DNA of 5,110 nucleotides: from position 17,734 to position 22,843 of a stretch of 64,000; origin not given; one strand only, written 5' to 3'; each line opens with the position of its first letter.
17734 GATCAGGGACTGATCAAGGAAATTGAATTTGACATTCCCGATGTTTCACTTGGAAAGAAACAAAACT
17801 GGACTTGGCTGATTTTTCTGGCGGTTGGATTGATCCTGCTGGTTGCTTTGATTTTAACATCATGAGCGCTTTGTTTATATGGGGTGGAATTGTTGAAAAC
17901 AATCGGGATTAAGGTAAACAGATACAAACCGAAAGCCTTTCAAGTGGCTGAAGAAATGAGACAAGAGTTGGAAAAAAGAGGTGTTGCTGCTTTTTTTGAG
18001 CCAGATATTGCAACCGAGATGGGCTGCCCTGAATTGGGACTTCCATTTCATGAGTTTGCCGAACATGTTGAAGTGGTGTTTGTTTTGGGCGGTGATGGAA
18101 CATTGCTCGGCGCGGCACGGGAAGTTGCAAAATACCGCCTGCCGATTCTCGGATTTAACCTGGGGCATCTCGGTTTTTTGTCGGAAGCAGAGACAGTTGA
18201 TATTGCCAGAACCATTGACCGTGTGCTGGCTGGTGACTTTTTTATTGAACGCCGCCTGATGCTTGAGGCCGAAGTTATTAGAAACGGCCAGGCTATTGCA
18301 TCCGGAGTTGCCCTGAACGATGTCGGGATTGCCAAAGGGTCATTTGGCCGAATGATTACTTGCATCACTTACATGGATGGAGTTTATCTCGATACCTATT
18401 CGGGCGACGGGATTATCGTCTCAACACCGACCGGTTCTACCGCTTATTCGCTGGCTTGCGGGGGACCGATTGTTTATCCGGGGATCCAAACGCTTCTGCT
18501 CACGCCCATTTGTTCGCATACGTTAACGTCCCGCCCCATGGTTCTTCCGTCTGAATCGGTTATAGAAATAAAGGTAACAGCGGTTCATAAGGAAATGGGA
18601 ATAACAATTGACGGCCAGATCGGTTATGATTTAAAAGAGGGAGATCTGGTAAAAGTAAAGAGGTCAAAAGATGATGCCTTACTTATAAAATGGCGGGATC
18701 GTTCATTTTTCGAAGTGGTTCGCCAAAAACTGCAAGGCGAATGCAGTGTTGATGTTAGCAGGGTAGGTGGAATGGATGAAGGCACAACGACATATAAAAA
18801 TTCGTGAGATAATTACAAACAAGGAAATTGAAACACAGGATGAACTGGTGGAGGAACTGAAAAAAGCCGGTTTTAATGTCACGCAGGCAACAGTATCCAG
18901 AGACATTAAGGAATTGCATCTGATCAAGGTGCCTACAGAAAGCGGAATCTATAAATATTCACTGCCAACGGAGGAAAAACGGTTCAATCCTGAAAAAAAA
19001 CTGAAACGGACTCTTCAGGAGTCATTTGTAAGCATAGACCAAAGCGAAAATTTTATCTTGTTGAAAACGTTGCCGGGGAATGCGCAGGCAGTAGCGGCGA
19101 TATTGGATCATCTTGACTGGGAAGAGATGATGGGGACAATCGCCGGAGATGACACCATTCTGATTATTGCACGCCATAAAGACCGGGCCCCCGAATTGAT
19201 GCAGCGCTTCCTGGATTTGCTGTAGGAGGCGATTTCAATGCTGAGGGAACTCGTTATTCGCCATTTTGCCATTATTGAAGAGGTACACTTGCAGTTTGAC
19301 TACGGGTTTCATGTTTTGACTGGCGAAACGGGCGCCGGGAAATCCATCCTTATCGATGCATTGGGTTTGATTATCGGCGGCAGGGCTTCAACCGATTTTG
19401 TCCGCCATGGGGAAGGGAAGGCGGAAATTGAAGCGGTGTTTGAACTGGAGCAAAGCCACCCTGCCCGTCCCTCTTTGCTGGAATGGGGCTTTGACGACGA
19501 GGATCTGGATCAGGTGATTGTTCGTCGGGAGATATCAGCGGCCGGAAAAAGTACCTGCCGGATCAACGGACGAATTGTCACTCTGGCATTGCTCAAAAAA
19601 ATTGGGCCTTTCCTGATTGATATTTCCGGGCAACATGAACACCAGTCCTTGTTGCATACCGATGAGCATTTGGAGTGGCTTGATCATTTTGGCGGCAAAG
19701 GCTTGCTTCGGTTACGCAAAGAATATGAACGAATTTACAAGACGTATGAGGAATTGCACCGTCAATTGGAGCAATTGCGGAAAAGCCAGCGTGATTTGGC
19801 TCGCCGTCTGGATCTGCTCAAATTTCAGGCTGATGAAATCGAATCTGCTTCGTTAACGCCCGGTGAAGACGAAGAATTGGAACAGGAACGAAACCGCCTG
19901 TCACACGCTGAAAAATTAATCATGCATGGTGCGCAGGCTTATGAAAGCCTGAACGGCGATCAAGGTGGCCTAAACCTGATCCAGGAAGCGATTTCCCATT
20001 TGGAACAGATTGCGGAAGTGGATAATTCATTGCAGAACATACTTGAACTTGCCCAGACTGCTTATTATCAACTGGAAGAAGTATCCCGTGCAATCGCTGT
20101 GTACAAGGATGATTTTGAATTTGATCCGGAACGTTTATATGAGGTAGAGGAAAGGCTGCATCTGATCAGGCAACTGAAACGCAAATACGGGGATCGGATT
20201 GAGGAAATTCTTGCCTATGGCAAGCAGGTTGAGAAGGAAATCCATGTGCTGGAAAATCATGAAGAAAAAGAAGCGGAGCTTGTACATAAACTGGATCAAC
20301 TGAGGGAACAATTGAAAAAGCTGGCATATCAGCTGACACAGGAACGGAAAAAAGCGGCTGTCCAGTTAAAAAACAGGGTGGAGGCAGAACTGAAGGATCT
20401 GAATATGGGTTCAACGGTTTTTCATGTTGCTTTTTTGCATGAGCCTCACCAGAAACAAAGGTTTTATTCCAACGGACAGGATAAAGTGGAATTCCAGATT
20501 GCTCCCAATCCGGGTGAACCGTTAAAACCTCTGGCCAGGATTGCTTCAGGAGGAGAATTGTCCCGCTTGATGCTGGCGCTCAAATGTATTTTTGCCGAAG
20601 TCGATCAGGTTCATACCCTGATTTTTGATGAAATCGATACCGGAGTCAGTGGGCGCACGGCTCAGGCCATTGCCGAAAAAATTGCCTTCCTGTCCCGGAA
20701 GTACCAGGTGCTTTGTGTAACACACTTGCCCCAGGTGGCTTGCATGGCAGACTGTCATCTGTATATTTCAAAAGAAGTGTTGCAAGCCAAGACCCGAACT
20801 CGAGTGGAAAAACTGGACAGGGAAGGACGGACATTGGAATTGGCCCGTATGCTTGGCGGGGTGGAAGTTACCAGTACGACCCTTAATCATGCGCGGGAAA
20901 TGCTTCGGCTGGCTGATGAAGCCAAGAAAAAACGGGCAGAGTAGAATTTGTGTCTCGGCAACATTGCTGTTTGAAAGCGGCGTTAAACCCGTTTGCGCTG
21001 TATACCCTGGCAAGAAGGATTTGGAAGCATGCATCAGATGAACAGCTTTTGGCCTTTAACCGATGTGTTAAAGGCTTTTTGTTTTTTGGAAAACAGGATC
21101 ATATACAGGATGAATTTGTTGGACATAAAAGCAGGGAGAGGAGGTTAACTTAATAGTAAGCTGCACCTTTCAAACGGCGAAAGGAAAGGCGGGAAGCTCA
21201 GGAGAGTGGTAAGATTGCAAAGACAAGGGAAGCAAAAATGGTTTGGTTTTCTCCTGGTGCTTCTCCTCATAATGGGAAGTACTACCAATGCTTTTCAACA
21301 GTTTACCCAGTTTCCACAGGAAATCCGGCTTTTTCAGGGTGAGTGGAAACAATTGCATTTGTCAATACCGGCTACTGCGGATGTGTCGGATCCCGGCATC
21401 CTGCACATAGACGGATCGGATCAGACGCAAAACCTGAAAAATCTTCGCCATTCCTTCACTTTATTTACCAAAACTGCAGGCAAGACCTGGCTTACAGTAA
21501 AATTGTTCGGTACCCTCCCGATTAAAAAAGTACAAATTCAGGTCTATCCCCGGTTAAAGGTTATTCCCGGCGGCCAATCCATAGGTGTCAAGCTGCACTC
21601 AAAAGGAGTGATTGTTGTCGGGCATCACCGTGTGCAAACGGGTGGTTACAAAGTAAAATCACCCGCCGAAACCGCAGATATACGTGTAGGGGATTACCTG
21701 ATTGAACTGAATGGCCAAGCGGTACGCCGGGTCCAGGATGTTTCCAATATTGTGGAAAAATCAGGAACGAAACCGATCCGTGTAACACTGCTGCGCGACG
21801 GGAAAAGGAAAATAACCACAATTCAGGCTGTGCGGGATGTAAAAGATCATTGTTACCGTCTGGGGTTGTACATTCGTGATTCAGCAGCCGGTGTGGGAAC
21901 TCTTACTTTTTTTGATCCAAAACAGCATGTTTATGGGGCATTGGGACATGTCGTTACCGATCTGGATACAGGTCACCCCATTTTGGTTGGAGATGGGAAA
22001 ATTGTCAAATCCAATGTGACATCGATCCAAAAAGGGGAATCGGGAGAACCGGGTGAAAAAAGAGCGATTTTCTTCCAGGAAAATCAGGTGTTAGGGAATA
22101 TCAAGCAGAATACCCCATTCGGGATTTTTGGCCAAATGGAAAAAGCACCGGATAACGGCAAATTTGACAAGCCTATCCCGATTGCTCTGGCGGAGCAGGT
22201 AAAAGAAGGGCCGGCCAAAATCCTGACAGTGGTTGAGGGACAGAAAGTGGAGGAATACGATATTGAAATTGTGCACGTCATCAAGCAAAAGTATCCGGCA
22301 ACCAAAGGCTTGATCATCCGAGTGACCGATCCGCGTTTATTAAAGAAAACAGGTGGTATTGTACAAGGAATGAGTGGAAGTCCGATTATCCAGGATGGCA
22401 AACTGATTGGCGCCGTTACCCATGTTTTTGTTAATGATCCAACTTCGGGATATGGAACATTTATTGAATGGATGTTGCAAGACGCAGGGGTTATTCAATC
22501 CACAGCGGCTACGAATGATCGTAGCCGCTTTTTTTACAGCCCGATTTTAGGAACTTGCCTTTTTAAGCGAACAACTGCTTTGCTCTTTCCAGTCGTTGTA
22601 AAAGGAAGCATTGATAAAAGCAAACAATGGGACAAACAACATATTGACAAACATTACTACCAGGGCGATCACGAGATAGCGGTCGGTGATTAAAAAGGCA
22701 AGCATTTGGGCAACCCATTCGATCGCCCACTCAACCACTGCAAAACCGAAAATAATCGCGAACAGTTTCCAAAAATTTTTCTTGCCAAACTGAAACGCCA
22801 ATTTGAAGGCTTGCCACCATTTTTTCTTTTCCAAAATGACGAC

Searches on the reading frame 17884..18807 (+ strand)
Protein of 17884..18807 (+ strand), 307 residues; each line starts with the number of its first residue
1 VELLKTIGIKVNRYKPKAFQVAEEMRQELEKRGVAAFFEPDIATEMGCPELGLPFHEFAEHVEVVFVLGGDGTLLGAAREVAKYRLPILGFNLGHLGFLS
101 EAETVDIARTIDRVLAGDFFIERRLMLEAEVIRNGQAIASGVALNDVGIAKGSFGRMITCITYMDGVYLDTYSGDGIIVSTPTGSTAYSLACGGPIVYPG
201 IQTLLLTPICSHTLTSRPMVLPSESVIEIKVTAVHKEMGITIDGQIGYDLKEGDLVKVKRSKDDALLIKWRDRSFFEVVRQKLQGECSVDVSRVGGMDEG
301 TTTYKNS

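Call 5: search_protein_families(library=ncbifam, proteins=[window:17884-18807:+])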
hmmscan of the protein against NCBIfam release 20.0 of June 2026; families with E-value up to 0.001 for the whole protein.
window:17884-18807:+ (307 aa): 19 families
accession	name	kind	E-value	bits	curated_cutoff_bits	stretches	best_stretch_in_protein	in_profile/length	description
NF002561.0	PRK02155.1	equivalog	5.4e-72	242.6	371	1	16-284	18-286/297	NAD kinase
NF002306.0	PRK01231.1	equivalog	1.4e-71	241.1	316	1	3-286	7-292/299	NAD(+) kinase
NF002892.0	PRK03372.1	equivalog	1.5e-66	224.9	299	1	15-283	16-292/312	NAD kinase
NF002893.0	PRK03378.1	equivalog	1.2e-65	221.8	386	1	4-284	5-286/292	NAD(+) kinase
NF002521.0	PRK01911.1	equivalog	2.2e-63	214.4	309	1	7-284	3-285/292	NAD kinase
NF003391.0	PRK04539.1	equivalog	5.7e-63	212.8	470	1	3-284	4-290/296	inorganic polyphosphate/ATP-NAD kinase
NF002731.0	PRK02645.1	equivalog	3.5e-61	207.3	312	1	11-286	10-293/305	NAD(+) kinase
NF002732.0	PRK02649.1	equivalog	6.8e-59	199.9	348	1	5-283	2-289/305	NAD(+) kinase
NF010679.0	PRK14077.1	equivalog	2.7e-57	194.3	343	1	4-284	10-284/287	NAD(+) kinase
NF002579.0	PRK02231.1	equivalog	6.3e-57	193.2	459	1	4-283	12-294/301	NAD(+) kinase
NF002984.0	PRK03708.1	equivalog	1.7e-55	188.4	326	1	7-284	3-274/277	NAD(+) kinase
NF010678.0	PRK14076.1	equivalog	1.9e-55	188.9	493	1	6-283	293-567/570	bifunctional NADP phosphatase/NAD kinase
NF002255.0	PRK01185.1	subfamily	5e-48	163.5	304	1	37-285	32-267/271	NAD(+) kinase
NF010677.0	PRK14075.1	equivalog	3.1e-38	131.8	260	1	57-283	38-250/257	NAD(+) kinase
NF003424.0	PRK04885.1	equivalog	6.9e-28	97.6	220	1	60-283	34-260/265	NAD kinase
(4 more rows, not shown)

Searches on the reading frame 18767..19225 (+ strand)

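Call 5: search_protein_families(library=ncbifam, proteins=[window:18767-19225:+])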
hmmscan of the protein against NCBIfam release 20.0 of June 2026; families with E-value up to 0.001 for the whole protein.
window:18767-19225:+ (152 aa): 5 families
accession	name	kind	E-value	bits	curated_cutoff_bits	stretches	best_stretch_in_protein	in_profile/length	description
NF003281.1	PRK04280.1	equivalog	2.6e-72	241.8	182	1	4-152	1-148/148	transcriptional regulator AhrC/ArgR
TIGR01529.1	argR_whole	equivalog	7.8e-55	184.9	130.45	1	7-152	2-146/146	arginine repressor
NF001680.0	PRK00441.1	equivalog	3.8e-52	176.4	184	1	4-150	1-146/150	arginine repressor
NF002880.0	PRK03341.1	equivalog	6.1e-38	130.1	200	1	4-150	14-165/170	arginine repressor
NF003457.0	PRK05066.1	equivalog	2.3e-22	79.3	194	1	12-150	14-150/156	transcriptional regulator ArgR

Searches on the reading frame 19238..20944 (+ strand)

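Call 5: search_protein_families(library=ncbifam, proteins=[window:19238-20944:+])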
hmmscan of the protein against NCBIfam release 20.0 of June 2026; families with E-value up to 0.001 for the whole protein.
window:19238-20944:+ (568 aa): 10 families
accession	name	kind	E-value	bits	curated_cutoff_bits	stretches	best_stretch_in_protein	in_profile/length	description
TIGR00634.1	recN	equivalog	8.5e-187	622.5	407.85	1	1-557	1-562/563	DNA repair protein RecN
NF008121.0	PRK10869.1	equivalog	4.8e-136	454.5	418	1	1-556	1-551/553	DNA repair protein RecN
TIGR02169.1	SMC_prok_A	equivalog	1.2e-09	36.5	729.4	1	15-118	16-122/1165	chromosome segregation protein SMC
TIGR02168.1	SMC_prok_B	equivalog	1.6e-06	26.2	567.35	1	157-383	682-910/1181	chromosome segregation protein SMC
TIGR00611.2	recf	equivalog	3.1e-06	26.6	172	1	2-74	1-78/339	DNA replication/repair protein RecF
NF003034.1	PRK03918.1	equivalog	1.8e-05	23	700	0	2-72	3-81/878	DNA double-strand break repair ATPase Rad50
NF045780.1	TrlF_fam_ATP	equivalog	3.1e-05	22.9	350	1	16-390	303-708/944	TrlF family AAA-like ATPase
NF040873.1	AztA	equivalog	6.6e-05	22.5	220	0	437-507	121-188/191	zinc ABC transporter ATP-binding protein AztA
TIGR02857.1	CydD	equivalog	0.00018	20.6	435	0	436-505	459-524/529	thiol reductant ABC exporter subunit CydD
TIGR04521.1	ECF_ATPase_2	equivalog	0.00024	20.3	330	0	437-512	146-220/279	energy-coupling factor transporter ATPase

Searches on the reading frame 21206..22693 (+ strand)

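Call 5: search_protein_families(library=ncbifam, proteins=[window:21206-22693:+])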
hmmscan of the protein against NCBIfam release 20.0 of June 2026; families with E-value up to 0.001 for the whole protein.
window:21206-22693:+ (495 aa): 6 families
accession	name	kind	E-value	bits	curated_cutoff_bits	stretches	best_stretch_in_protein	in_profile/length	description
TIGR02860.1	spore_IV_B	equivalog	5.4e-160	532.8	305.25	1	10-429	5-401/402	SpoIVB peptidase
TIGR02037.1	degP_htrA_DO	subfamily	2.1e-06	27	416.2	1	151-209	269-328/434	Do family serine endopeptidase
NF040960.1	MamE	equivalog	2.8e-06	26.2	800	1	147-206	473-533/659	magnetosome formation protease MamE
NF041521.1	HhoA_HhoB_HtrA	equivalog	3.1e-06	26.7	450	1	150-207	272-330/335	HhoA/HhoB/HtrA family serine endopeptidase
NF041199.1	trx7_PDZ_seleno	equivalog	1.2e-05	24.5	300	1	148-207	210-271/390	Trx7/PDZ domain-containing (seleno)protein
TIGR00054.1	TIGR00054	equivalog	0.00039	19.4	147.55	1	151-204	212-265/421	RIP metalloprotease RseP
